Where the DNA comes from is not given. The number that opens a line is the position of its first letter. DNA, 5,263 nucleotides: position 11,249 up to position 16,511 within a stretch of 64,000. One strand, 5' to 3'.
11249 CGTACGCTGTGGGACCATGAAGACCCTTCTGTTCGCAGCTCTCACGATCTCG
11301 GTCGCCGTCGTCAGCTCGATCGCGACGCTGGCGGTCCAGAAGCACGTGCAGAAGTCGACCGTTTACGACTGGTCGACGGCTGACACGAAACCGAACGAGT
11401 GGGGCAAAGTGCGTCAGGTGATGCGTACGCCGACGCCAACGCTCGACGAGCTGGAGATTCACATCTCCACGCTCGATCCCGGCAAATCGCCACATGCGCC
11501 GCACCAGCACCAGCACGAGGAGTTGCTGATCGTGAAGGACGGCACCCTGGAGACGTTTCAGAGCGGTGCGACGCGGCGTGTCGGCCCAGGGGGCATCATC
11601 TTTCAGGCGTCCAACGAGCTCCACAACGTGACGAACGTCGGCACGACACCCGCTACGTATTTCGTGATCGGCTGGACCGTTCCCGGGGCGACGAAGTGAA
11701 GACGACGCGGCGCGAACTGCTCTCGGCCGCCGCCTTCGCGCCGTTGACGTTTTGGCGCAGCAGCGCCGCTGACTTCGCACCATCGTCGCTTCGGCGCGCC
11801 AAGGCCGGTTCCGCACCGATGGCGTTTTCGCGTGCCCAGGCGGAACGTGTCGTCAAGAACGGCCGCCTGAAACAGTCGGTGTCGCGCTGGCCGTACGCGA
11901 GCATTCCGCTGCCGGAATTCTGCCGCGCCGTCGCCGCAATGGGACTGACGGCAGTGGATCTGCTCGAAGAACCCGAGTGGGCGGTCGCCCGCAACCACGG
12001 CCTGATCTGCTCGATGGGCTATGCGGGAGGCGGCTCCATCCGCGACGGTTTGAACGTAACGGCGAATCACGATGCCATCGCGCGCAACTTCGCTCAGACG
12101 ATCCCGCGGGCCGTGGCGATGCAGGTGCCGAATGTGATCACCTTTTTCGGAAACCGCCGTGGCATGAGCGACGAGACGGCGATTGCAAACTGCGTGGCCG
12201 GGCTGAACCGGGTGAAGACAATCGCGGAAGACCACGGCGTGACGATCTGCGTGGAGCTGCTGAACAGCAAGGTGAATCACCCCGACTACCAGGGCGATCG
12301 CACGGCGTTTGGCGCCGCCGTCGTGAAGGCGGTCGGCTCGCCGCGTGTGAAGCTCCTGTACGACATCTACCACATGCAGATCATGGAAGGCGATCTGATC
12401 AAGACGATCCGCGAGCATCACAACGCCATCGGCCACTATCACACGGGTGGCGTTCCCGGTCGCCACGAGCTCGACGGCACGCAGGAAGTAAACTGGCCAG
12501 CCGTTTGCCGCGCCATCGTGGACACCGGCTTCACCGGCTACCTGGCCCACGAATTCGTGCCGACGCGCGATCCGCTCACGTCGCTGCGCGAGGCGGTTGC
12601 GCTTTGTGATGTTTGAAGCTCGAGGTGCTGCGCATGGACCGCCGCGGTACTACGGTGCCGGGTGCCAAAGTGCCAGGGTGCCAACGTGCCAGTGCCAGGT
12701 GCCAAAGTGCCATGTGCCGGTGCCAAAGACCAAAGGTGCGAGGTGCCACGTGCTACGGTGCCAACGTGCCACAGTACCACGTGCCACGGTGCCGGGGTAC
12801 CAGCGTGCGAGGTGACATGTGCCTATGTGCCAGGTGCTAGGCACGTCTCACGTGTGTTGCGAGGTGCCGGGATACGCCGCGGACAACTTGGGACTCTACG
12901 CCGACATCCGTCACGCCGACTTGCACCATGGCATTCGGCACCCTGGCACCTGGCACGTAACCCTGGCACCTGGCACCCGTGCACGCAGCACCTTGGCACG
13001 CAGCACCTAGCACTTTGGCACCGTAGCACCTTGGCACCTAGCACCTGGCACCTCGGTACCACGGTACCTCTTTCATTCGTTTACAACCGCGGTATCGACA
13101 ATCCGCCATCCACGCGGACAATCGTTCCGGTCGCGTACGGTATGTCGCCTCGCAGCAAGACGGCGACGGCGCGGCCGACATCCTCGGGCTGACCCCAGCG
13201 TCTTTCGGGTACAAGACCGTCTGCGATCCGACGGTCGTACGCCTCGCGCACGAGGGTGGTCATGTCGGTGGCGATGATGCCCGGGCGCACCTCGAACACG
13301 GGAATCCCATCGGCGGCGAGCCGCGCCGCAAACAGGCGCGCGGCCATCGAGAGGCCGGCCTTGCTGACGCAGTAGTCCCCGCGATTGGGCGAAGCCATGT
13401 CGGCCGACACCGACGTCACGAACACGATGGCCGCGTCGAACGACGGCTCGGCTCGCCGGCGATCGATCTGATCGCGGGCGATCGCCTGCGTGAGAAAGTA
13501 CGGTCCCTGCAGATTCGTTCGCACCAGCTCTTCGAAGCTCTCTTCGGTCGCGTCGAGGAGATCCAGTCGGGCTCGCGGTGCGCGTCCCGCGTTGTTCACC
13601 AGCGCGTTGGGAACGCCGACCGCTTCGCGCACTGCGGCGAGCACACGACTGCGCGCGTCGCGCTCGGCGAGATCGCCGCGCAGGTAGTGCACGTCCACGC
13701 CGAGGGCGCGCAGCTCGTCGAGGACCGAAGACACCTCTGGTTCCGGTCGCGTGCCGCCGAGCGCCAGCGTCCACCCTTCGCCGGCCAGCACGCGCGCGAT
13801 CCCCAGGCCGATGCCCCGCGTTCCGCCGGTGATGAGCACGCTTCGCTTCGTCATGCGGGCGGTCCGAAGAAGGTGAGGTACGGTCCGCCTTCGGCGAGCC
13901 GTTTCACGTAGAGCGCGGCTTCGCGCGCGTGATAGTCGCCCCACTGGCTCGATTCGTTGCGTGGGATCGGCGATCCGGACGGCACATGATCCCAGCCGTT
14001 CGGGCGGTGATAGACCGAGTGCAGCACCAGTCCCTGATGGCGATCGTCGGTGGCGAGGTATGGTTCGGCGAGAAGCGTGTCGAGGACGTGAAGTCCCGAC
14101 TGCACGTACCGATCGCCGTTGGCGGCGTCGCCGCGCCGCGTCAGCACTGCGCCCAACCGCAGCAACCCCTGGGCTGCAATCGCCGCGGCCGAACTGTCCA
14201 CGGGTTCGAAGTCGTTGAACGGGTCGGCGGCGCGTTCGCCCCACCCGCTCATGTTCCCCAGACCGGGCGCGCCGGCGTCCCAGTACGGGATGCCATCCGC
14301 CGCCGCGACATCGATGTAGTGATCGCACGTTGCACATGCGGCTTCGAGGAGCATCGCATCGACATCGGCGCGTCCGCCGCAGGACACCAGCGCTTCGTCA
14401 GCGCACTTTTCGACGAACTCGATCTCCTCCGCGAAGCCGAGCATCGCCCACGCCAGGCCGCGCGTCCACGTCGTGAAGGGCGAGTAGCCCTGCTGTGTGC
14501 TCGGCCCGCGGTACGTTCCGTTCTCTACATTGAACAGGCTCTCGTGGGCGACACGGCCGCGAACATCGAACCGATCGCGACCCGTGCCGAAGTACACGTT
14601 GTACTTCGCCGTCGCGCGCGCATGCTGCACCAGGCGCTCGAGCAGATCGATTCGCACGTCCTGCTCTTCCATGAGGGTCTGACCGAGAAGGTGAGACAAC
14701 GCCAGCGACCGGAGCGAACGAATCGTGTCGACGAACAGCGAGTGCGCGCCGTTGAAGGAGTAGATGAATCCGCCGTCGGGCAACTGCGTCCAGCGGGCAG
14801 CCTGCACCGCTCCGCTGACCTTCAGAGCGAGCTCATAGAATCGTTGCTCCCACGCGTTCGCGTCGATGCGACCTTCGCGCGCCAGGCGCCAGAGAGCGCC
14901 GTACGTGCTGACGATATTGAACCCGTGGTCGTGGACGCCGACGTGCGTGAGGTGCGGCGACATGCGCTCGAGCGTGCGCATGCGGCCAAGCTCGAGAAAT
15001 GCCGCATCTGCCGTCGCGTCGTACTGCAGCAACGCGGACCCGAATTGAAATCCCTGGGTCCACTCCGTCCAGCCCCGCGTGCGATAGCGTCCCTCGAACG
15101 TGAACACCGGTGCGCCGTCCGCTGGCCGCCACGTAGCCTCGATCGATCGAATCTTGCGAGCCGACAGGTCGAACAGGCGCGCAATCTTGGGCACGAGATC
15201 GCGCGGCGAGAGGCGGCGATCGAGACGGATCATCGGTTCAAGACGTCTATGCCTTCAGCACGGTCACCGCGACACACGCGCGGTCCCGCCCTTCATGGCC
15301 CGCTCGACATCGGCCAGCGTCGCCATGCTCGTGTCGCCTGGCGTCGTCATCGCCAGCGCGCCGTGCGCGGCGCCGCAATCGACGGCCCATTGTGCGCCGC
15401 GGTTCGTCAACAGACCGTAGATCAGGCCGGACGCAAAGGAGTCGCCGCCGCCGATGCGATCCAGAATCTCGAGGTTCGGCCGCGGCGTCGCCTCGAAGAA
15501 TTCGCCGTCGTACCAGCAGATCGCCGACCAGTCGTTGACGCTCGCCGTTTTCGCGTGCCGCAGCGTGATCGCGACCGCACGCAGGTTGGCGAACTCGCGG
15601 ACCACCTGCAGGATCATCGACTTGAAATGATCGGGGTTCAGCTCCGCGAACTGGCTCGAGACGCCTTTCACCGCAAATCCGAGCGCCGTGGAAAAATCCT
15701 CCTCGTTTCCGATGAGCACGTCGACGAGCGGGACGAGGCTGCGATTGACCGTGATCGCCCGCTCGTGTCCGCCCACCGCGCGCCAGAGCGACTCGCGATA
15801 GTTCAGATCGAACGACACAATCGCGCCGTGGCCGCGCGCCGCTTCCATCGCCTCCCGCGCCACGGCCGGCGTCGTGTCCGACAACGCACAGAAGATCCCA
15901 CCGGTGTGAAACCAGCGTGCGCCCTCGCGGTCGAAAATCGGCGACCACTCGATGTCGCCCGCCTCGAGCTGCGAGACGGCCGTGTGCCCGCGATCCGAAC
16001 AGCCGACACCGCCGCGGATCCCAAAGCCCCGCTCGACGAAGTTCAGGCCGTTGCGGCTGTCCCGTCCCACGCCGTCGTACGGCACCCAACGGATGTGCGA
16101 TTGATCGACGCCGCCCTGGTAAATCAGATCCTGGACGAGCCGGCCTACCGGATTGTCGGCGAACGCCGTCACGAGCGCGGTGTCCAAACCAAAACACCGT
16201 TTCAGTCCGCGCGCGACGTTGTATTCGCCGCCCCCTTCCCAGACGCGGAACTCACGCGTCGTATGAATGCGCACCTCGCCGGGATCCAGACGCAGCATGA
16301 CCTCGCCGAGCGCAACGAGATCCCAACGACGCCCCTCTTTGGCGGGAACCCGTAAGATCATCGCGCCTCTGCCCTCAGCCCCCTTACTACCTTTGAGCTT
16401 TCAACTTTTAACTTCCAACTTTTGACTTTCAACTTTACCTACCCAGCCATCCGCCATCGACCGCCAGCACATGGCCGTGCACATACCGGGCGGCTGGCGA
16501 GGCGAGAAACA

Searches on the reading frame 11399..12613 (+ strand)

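Call 41: search_protein_families(library=pfam, proteins=[window:11399-12613:+], max_evalue=0.00001)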
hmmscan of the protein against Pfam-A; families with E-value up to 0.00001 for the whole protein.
window:11399-12613:+ (405 aa): 1 family
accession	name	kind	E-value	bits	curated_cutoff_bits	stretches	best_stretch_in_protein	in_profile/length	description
PF01261.30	AP_endonuc_2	-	2e-28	100.2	31.1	1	197-400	37-243/249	Xylose isomerase-like TIM barrel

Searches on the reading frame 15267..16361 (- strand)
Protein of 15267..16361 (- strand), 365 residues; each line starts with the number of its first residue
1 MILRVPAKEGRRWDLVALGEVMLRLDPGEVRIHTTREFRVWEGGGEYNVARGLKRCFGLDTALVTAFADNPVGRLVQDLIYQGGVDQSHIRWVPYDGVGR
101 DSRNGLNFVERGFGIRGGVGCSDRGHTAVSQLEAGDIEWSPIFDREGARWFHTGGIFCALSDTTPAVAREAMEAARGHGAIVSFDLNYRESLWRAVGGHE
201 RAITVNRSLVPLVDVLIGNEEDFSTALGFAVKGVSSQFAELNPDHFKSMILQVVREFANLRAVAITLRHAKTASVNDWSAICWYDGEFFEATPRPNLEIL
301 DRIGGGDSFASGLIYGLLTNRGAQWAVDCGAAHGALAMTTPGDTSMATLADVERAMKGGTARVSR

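Call 40: search_protein_families(library=pfam, proteins=[window:15267-16361:-], max_evalue=0.00001)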
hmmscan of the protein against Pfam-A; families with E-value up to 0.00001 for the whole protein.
window:15267-16361:- (365 aa): 1 family
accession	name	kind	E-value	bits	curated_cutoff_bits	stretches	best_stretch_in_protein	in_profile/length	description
PF00294.29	PfkB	-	9e-20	71.6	25.8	1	15-345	4-297/302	pfkB family carbohydrate kinase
